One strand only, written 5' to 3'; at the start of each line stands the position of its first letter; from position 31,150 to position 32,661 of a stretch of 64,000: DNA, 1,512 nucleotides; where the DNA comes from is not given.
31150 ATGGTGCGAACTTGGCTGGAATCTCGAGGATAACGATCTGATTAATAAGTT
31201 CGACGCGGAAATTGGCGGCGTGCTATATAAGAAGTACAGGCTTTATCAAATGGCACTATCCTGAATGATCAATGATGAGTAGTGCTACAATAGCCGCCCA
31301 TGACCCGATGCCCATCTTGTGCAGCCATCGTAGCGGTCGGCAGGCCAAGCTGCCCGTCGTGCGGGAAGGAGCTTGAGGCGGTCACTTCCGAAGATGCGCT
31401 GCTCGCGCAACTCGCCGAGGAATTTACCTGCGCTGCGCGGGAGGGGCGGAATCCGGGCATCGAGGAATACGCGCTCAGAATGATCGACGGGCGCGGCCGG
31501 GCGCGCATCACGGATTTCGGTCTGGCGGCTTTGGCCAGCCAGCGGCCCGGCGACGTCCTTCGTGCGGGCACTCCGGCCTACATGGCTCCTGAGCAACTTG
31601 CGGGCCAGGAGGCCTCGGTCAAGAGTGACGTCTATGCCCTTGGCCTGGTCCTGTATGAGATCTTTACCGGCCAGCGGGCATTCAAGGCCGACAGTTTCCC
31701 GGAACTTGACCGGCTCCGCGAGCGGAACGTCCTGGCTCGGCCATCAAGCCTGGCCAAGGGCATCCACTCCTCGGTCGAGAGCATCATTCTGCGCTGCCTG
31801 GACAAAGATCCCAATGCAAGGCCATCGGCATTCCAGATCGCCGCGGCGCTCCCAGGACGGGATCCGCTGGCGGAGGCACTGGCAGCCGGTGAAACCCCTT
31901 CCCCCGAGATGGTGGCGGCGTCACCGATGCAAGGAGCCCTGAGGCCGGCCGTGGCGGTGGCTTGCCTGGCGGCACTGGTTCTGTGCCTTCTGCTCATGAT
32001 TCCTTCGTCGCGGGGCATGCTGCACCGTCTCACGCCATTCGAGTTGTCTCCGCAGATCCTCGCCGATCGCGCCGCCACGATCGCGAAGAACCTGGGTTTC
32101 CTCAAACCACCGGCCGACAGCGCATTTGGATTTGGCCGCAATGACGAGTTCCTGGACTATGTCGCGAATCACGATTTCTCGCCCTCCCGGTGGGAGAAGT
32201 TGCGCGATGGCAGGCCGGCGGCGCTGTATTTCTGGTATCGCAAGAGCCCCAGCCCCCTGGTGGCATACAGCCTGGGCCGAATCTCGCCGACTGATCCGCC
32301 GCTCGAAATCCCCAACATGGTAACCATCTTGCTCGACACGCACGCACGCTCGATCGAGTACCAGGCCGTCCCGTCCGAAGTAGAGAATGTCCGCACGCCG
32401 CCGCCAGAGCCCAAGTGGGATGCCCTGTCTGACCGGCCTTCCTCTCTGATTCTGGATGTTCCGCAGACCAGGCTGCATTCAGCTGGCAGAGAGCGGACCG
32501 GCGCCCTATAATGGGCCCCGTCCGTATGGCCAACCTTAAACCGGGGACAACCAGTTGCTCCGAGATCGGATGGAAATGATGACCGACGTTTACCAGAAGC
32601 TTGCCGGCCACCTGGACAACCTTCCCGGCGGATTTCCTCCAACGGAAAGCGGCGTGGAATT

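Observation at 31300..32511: Degenerate Hanks-type kinase: zinc-ribbon N-terminus, C-lobe only (DFG/APE present, Gly-loop/VAIK/HRD absent), TM helix and extracytoplasmic tail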

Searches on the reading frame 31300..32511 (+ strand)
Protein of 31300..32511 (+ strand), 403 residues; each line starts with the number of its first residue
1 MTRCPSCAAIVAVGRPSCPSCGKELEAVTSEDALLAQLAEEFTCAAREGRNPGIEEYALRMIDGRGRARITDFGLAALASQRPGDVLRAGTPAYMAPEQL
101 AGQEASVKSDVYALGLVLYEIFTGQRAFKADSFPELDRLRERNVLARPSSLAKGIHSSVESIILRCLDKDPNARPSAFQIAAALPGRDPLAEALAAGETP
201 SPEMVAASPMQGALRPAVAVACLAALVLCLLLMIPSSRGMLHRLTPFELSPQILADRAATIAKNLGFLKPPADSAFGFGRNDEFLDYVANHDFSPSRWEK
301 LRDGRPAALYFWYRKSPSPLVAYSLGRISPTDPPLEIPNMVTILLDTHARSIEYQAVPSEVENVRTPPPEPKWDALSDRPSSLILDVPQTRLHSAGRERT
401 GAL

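Call 3: search_protein_families(library=pfam, proteins=[window:31300-32511:+], max_evalue=0.01)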
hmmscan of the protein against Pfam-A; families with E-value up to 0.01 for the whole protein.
window:31300-32511:+ (403 aa): 3 families
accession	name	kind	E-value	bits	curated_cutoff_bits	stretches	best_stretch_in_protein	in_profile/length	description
PF00069.31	Pkinase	-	2.4e-20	73.5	31.7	1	61-181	130-258/263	Protein kinase domain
PF07714.23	PK_Tyr_Ser-Thr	-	8.6e-15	55.2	23.1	1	62-183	135-257/258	Protein tyrosine and serine/threonine kinase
PF13248.11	Zn_ribbon_3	-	2.3e-06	27.3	27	1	1-25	2-26/26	zinc-ribbon domain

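Call 10: find_homologous_proteins(query=window:31300-32508:+, max_evalue=0.00001)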
Query window:31300-32508:+ (403 aa): 4361 proteins with E <= 0.00001 among 8000 candidates; the best 120 are listed.
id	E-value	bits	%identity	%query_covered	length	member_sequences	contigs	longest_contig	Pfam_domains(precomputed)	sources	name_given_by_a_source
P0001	1.2e-262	889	100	100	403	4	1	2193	PF07714.24,PF00069.32,PF13248.12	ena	-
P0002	4.2e-100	354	50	83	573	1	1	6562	PF07714.24,PF00069.32,PF03109.23,PF01636.30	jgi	-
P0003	3.0e-99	351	55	78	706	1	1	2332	PF07714.24,PF00069.32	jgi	-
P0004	5.8e-98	347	53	77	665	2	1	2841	PF07714.24,PF00069.32,PF03109.23,PF13248.12,PF01636.30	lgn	-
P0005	3.7e-95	337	50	83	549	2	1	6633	PF07714.24,PF00069.32,PF03109.23,PF01636.30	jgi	jgi:serine/threonine-protein kinase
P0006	5.2e-95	337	52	78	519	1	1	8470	PF07714.24,PF00069.32,PF03109.23,PF01636.30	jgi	-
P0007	1.3e-94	336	55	75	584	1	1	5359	PF07714.24,PF00069.32,PF03109.23,PF01636.30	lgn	-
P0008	1.4e-94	336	51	78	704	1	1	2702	PF07714.24,PF00069.32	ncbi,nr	ncbi:MAG TPA: serine/threonine-protein kinase, partial [Blastocatellia bacterium]|nr:serine/threonin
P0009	4.0e-94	334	53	81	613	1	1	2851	PF07714.24,PF00069.32,PF03109.23,PF01636.30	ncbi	-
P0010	1.9e-92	329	50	78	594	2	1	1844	PF07714.24,PF00069.32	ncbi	ncbi:MAG TPA: protein kinase, partial [Anaerolineales bacterium]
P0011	5.8e-92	327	52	78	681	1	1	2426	PF07714.24,PF00069.32,PF03109.23,PF01636.30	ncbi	ncbi:MAG: serine/threonine-protein kinase, partial [Thermoanaerobaculia bacterium]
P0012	7.2e-92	327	52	78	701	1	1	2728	PF07714.24,PF00069.32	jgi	jgi:serine/threonine-protein kinase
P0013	2.5e-91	325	51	78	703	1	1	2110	PF07714.24,PF00069.32,PF01636.30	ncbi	ncbi:MAG TPA: serine/threonine-protein kinase, partial [Pyrinomonadaceae bacterium]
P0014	3.3e-91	324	50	78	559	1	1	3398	PF07714.24,PF00069.32,PF17667.8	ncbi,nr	ncbi:MAG TPA: serine/threonine-protein kinase, partial [Pyrinomonadaceae bacterium]|nr:serine/threon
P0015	3.5e-90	321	56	67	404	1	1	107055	PF07714.24,PF00069.32,PF03109.23,PF01636.30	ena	-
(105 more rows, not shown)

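Call 14: list_cluster_members(proteins=[P0001, window:31300-32508:+])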
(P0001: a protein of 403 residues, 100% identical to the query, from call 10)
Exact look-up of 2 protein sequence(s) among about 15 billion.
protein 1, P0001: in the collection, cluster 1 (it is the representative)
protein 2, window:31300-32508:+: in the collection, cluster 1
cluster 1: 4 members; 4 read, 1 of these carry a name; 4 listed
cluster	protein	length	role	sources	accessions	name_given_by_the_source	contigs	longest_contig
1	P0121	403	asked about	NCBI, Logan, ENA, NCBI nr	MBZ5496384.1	MAG: protein kinase [Acidobacteriia bacterium] | protein kinase [Terriglobia bacterium]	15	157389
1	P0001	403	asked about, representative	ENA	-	-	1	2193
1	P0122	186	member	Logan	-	-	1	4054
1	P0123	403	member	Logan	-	-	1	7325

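Call 16: find_encoding_contigs(protein=P0123, flank=5000, max_places=4)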
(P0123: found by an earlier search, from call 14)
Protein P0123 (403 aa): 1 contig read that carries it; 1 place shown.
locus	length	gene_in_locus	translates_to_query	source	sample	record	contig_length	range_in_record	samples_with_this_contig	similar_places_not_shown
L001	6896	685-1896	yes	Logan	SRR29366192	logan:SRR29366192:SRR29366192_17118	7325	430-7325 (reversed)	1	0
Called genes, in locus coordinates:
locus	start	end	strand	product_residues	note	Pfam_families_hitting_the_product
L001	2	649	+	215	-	?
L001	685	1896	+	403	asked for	PF13248:Zn_ribbon_3 (weak), PF00069:Pkinase, PF07714:PK_Tyr_Ser-Thr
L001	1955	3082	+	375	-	PF13183:Fer4_8 (faint), PF12837:Fer4_6 (faint), PF12838:Fer4_7, PF13187:Fer4_9, PF13237:Fer4_10, PF14697:Fer4_21, PF00037:Fer4, PF12797:Fer4_2 (weak)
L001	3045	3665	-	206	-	PF00578:AhpC-TSA, PF08534:Redoxin, PF00085:Thioredoxin, PF13905:Thioredoxin_8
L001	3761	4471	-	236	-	PF00027:cNMP_binding, PF13545:HTH_Crp_2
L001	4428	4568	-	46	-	-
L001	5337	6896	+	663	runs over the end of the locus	?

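Call 33: search_protein_families(library=ncbifam, proteins=[window:31300-32511:+], max_evalue=0.01)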
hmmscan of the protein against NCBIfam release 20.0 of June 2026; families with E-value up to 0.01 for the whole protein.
window:31300-32511:+ (403 aa): 9 families
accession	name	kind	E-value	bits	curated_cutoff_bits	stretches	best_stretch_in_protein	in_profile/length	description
NF033483.0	PknB_PASTA_kin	equivalog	2.5e-24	86.2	450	1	61-178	139-258/563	Stk1 family PASTA domain-containing Ser/Thr kinase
NF047741.1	antiphage_MADS6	equivalog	1.6e-16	60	460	1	64-184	334-457/612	methylation-associated defense system protein kinase MAD6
NF038150.1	lanthi_synth_IV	equivalog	2.6e-16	59.1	650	1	61-196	330-465/851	class IV lanthionine synthetase LanL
NF052427.1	StpK7MSMEG_1200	equivalog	3.8e-15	55.4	900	1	65-190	144-269/601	serine/threonine protein kinase StpK7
NF009651.0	PRK13184.1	equivalog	6.4e-15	54.2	839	1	89-177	192-279/932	serine/threonine-protein kinase PknD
TIGR03903.1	TOMM_kin_cyc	equivalog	5.7e-12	44.3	705.75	1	56-175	109-234/1267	TOMM system kinase/cyclase fusion protein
NF033442.0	BREX_PglW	equivalog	2.2e-09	35.6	990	1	84-178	384-476/1391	BREX system serine/threonine kinase PglW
NF043056.1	T4SS_LegK1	equivalog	2e-06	26.7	550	1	68-122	231-284/516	Dot/Icm T4SS effector kinase LegK1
NF053615.1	SerThrKinAfsKStmc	equivalog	6.4e-05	21.8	1300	1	68-184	150-264/809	protein serine/threonine kinase AfsK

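Call 34: find_encoding_contigs(protein=P0121, flank=1500, max_places=10)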
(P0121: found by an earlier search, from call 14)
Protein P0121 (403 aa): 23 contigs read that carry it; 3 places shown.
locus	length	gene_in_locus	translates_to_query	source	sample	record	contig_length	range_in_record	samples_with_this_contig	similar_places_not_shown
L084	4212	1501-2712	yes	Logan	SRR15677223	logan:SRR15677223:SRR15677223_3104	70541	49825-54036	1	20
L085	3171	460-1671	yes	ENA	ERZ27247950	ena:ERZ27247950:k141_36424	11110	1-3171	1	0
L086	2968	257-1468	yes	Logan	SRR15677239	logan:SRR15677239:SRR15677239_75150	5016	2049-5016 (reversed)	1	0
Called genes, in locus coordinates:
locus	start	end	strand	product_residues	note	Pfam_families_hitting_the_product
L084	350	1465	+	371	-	-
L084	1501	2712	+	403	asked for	PF13248:Zn_ribbon_3 (weak), PF00069:Pkinase, PF07714:PK_Tyr_Ser-Thr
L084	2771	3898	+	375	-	PF13183:Fer4_8 (faint), PF12837:Fer4_6 (faint), PF12838:Fer4_7, PF13187:Fer4_9, PF13237:Fer4_10, PF14697:Fer4_21, PF00037:Fer4, PF12797:Fer4_2 (weak)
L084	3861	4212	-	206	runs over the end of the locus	PF00578:AhpC-TSA, PF08534:Redoxin, PF00085:Thioredoxin, PF13905:Thioredoxin_8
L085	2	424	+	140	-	?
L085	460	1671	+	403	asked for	PF13248:Zn_ribbon_3 (weak), PF00069:Pkinase, PF07714:PK_Tyr_Ser-Thr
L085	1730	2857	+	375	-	PF13183:Fer4_8 (faint), PF12837:Fer4_6 (faint), PF12838:Fer4_7, PF13187:Fer4_9, PF13237:Fer4_10, PF14697:Fer4_21, PF00037:Fer4, PF12797:Fer4_2 (weak)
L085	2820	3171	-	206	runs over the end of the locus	PF00578:AhpC-TSA, PF08534:Redoxin, PF00085:Thioredoxin, PF13905:Thioredoxin_8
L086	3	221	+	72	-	?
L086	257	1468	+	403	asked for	PF13248:Zn_ribbon_3 (weak), PF00069:Pkinase, PF07714:PK_Tyr_Ser-Thr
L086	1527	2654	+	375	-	PF13183:Fer4_8 (faint), PF12837:Fer4_6 (faint), PF12838:Fer4_7, PF13187:Fer4_9, PF13237:Fer4_10, PF14697:Fer4_21, PF00037:Fer4, PF12797:Fer4_2 (weak)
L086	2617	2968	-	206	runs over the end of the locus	PF00578:AhpC-TSA, PF08534:Redoxin, PF00085:Thioredoxin, PF13905:Thioredoxin_8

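Call 45: predict_structure(alignment_id=A1)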
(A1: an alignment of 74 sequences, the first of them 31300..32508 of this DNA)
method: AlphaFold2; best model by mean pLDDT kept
length: 403 residues; sequences in the alignment: 74
mean_pLDDT: 76.9   pTM: 0.49
mean pLDDT of the five models: 76.9, 76.8, 75.7, 75.3, 75.2
residues with pLDDT >= 90: 160; 70-90: 108; 50-70: 74; < 50: 61
segments of 3 or more residues with pLDDT < 50: 22-29, 49-56, 66-72, 74-83, 380-403
pLDDT, mean of each block of 10 residues (from residue 1): 80 78 49 65 57 44 46 43 51 88 89 93 92 88 91 91 95 90 67 57 65 81 95 77 87 96 92 97 93 90 87 97 92 94 94 92 68 65 37 36 33
secondary structure, 60 per line:
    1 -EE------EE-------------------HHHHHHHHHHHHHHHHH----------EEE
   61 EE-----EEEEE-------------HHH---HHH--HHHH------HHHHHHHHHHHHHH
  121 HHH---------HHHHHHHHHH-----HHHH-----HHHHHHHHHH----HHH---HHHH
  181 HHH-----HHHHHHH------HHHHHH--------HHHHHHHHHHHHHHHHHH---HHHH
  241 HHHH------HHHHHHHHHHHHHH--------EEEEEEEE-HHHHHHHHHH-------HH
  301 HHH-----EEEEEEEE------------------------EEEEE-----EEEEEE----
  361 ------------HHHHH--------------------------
elements in order: H31-47 E58-62 E68-72 H97-100 H107-123 H133-142 H148-151 H157-166 H177-183 H189-195 H202-207 H216-233 H237-244 H251-264 E273-280 H282-291 H299-303 E309-316 E341-345 E351-356 H373-377

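Call 49: fold_search(model_id=the predicted structure, library=pdb)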
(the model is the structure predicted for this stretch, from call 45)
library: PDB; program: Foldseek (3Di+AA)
matches with E <= 10: 1995; with E <= 0.001: 936
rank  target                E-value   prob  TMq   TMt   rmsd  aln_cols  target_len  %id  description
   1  6i2p_B                6.2e-09  1.00  0.30  0.44   4.1       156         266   28  Crystal structure of the Mycobacterium tuberculosis PknB kinase domain (L33E mutant) in complex with its substrate Gar (released 2019-05-22)
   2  6i2p_A                7.0e-09  1.00  0.31  0.44   4.1       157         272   27  Crystal structure of the Mycobacterium tuberculosis PknB kinase domain (L33E mutant) in complex with its substrate Gar (released 2019-05-22)
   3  6b2p                  1.9e-08  1.00  0.29  0.44   3.8       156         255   26  Dual Inhibition of the Essential Protein Kinases A and B in Mycobacterium tuberculosis (released 2018-02-14)
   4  3orp                  2.4e-08  1.00  0.29  0.42   6.6       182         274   26  Mycobacterium tuberculosis PknB kinase domain L33D mutant (crystal form 5) (released 2010-12-15)
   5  3ori_A                2.5e-08  1.00  0.30  0.43   6.7       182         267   25  Mycobacterium tuberculosis PknB kinase domain L33D mutant (crystal form 1) (released 2010-12-15)
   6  3oro                  4.7e-08  1.00  0.31  0.44   6.0       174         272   26  Mycobacterium tuberculosis PknB kinase domain L33D mutant (crystal form 4) (released 2010-12-15)
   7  3f69_B                7.4e-08  1.00  0.30  0.41   6.9       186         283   26  Crystal structure of the Mycobacterium tuberculosis PknB mutant kinase domain in complex with KT5720 (released 2008-12-02)
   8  2fum_A                7.8e-08  1.00  0.30  0.45   5.5       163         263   25  Catalytic domain of protein kinase PknB from Mycobacterium tuberculosis in complex with mitoxantrone (released 2006-08-01)
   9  3orl                  7.8e-08  1.00  0.29  0.42   6.6       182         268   25  Mycobacterium tuberculosis PknB kinase domain L33D mutant (crystal form 3) (released 2010-12-15)
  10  3ort                  7.8e-08  1.00  0.29  0.41   7.0       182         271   25  Mycobacterium tuberculosis PknB kinase domain L33D mutant (crystal form 6) (released 2010-12-15)
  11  3f69_A                9.3e-08  1.00  0.29  0.41   6.9       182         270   24  Crystal structure of the Mycobacterium tuberculosis PknB mutant kinase domain in complex with KT5720 (released 2008-12-02)
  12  3ork                  1.2e-07  1.00  0.29  0.41   6.6       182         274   25  Mycobacterium tuberculosis PknB kinase domain L33D mutant (crystal form 2) (released 2010-12-15)
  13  3f61                  1.8e-07  1.00  0.29  0.41   6.6       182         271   24  Crystal Structure of M. tuberculosis PknB Leu33Asp/Val222Asp double mutant in complex with ADP (released 2008-12-02)
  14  2fum_D                2.7e-07  1.00  0.29  0.43   4.8       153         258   27  Catalytic domain of protein kinase PknB from Mycobacterium tuberculosis in complex with mitoxantrone (released 2006-08-01)
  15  2fum_B                2.9e-07  1.00  0.30  0.44   5.4       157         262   25  Catalytic domain of protein kinase PknB from Mycobacterium tuberculosis in complex with mitoxantrone (released 2006-08-01)
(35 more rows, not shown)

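Call 54: find_related_loci(query=window:31300-32508:+, collection=metagenome_contigs, flank=6000)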
Query window:31300-32508:+ (403 aa) in metagenome_contigs; peptide patterns used: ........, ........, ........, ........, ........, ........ (x = any residue, [..] = any of these).
600 stretches matched a pattern (row limit reached: there are more); 585 encode a relative of the query (tblastn E <= 1e-3); the best 80 are kept; 80 distinct loci.
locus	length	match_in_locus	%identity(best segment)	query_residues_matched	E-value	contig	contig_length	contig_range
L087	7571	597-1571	45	61-376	1e-84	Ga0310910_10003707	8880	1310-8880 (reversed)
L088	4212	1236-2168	49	61-362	1e-83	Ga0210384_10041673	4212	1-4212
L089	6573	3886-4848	45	61-373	9e-83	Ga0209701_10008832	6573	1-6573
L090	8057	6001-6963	46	61-374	6e-82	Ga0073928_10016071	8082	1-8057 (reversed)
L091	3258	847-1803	48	61-373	1e-82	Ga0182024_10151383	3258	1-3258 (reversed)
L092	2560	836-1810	43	61-376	3e-82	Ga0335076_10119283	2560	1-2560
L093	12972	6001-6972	46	61-376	2e-78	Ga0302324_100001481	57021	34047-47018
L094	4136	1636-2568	46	61-363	3e-79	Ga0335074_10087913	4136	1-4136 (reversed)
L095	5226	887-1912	43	37-373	7e-79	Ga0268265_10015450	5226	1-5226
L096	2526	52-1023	45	61-376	1e-80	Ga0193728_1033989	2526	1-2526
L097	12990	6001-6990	44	61-376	3e-78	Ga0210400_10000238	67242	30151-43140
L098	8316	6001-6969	48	61-376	4e-78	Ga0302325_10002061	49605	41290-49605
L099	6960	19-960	45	61-370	9e-78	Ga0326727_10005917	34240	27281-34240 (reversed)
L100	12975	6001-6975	45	61-376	2e-76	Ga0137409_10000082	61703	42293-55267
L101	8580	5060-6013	45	61-373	4e-76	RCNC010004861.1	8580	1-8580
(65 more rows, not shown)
